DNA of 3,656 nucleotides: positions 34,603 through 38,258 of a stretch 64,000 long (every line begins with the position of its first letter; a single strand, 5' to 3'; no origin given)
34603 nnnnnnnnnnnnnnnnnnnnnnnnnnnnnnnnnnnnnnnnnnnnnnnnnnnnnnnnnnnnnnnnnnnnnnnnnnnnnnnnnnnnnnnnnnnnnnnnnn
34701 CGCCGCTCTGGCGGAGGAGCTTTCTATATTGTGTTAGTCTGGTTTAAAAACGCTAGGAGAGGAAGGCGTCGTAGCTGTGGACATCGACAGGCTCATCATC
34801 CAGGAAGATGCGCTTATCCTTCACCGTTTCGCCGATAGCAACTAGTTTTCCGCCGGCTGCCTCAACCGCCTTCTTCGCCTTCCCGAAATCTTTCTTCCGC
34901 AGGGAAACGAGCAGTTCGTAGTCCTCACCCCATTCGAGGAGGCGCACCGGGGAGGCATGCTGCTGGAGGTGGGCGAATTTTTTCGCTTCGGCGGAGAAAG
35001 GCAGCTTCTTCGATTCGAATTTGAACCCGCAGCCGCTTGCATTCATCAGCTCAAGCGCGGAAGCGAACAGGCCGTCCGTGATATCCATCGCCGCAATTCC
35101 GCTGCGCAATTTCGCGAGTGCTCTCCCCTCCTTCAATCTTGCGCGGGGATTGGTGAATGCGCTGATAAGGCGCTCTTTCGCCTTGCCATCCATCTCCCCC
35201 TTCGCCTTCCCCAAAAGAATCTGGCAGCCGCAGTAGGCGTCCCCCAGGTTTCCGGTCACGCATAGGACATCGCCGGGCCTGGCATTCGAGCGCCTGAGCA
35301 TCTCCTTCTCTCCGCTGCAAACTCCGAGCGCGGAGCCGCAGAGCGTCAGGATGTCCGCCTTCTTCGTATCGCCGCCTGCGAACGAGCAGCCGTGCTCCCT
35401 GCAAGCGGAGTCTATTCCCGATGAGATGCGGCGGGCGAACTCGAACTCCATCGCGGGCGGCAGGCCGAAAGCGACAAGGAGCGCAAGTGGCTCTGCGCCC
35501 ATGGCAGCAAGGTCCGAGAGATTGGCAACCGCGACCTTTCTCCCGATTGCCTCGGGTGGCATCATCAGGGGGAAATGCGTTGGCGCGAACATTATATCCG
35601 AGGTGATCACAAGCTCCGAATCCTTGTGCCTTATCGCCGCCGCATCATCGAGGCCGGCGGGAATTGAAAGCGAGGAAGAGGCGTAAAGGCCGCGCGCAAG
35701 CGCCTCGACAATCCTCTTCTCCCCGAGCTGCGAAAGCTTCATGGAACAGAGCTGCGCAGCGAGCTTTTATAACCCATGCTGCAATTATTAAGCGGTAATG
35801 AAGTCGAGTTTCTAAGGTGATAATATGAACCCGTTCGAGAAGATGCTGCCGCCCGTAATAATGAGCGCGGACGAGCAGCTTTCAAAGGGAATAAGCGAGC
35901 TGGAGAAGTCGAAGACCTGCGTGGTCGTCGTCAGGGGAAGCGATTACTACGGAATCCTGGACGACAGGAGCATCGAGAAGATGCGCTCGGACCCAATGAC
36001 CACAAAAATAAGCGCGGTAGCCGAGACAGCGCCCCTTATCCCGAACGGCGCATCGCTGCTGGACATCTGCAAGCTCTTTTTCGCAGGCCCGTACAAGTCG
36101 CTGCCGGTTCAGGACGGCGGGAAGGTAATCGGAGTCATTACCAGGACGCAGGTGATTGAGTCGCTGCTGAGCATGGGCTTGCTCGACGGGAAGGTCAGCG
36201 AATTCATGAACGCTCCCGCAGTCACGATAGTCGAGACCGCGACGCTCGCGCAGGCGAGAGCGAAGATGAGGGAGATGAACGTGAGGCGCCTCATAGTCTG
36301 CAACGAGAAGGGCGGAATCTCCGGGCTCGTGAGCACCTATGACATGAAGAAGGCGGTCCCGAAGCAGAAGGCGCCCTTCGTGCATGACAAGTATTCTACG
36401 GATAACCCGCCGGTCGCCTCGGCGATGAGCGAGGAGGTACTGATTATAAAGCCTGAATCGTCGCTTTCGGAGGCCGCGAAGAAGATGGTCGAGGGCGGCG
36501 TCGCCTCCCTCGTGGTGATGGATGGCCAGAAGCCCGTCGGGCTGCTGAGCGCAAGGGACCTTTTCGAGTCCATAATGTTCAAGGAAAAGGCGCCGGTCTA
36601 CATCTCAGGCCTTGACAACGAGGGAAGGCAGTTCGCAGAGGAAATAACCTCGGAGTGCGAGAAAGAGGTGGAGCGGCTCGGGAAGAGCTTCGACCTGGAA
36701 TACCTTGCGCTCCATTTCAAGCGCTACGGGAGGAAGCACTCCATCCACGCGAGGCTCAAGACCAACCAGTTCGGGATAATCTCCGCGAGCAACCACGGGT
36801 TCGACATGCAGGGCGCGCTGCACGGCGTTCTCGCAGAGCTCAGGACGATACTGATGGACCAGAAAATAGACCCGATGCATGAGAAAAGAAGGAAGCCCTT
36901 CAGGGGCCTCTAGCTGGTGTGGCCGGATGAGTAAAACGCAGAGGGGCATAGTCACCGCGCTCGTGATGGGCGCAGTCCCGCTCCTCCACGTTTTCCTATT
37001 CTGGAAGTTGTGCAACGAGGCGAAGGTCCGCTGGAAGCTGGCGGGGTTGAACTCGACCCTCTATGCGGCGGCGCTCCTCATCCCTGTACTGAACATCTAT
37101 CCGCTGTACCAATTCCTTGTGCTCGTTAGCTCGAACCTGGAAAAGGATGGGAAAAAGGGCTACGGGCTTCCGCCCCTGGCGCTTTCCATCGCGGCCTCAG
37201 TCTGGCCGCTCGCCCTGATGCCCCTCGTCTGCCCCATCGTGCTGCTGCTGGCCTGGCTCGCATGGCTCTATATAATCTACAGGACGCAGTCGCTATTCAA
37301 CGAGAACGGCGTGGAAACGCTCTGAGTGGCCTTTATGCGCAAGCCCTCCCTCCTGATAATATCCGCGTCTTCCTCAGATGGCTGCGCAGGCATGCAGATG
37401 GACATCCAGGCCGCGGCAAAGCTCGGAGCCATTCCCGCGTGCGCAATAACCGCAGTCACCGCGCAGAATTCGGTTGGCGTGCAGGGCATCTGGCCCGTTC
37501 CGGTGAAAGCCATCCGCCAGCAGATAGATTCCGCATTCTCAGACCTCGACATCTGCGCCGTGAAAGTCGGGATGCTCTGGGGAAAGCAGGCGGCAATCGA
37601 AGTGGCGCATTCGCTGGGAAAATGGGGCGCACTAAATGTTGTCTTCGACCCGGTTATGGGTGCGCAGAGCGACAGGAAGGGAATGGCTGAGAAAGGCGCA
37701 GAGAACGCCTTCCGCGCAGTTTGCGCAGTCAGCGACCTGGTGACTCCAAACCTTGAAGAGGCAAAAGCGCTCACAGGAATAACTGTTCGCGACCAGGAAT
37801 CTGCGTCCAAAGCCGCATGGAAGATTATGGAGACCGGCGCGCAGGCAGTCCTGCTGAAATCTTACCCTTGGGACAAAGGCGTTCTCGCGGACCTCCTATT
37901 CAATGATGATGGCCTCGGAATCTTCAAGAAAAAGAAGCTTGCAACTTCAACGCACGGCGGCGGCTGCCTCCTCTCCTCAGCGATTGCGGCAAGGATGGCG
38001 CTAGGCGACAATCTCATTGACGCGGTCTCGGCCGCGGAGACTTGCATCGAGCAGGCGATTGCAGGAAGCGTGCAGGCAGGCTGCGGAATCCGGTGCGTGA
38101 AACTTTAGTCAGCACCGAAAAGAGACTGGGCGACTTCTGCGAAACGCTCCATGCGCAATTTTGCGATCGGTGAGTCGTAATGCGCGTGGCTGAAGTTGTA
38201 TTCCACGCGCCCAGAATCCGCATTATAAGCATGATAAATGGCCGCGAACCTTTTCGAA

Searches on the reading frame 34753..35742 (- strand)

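Call 65: search_protein_families(library=pfam, proteins=[window:34753-35742:-], max_evalue=0.0001)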
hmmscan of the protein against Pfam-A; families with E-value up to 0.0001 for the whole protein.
window:34753-35742:- (329 aa): 2 families
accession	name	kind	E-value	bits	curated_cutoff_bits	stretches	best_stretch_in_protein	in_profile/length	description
PF00586.29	AIRS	-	1.9e-27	96.3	24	1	32-141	2-111/112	AIR synthase related protein, N-terminal domain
PF02769.27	AIRS_C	-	1.2e-12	48.7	23.1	1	155-314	1-153/156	AIR synthase related protein, C-terminal domain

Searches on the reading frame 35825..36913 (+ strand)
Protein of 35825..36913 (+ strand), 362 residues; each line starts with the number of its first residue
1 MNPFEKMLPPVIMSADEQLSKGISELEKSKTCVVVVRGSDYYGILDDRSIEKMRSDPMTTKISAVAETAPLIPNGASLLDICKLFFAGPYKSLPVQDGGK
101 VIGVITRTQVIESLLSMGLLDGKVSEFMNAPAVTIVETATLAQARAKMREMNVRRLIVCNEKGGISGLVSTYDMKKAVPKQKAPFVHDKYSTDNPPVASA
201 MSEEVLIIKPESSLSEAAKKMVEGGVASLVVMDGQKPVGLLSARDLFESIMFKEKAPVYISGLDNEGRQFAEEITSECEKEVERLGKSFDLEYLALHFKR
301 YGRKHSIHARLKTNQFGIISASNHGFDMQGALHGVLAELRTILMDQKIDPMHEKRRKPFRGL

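Call 65: search_protein_families(library=pfam, proteins=[window:35825-36913:+], max_evalue=0.0001)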
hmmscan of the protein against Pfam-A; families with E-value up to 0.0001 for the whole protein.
window:35825-36913:+ (362 aa): 1 family
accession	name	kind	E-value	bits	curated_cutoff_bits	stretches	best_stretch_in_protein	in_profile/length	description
PF00571.33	CBS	-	2.7e-31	108.1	24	2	197-250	1-55/57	CBS domain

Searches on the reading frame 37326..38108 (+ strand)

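Call 65: search_protein_families(library=pfam, proteins=[window:37326-38108:+], max_evalue=0.0001)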
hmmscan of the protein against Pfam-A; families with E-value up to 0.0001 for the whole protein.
window:37326-38108:+ (260 aa): 2 families
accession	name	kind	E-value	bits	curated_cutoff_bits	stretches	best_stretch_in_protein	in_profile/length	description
PF08543.17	Phos_pyr_kin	-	1.3e-61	208.5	27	1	17-255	2-242/246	Phosphomethylpyrimidine kinase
PF00294.29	PfkB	-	7.9e-06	25.8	25.8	1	118-240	172-285/302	pfkB family carbohydrate kinase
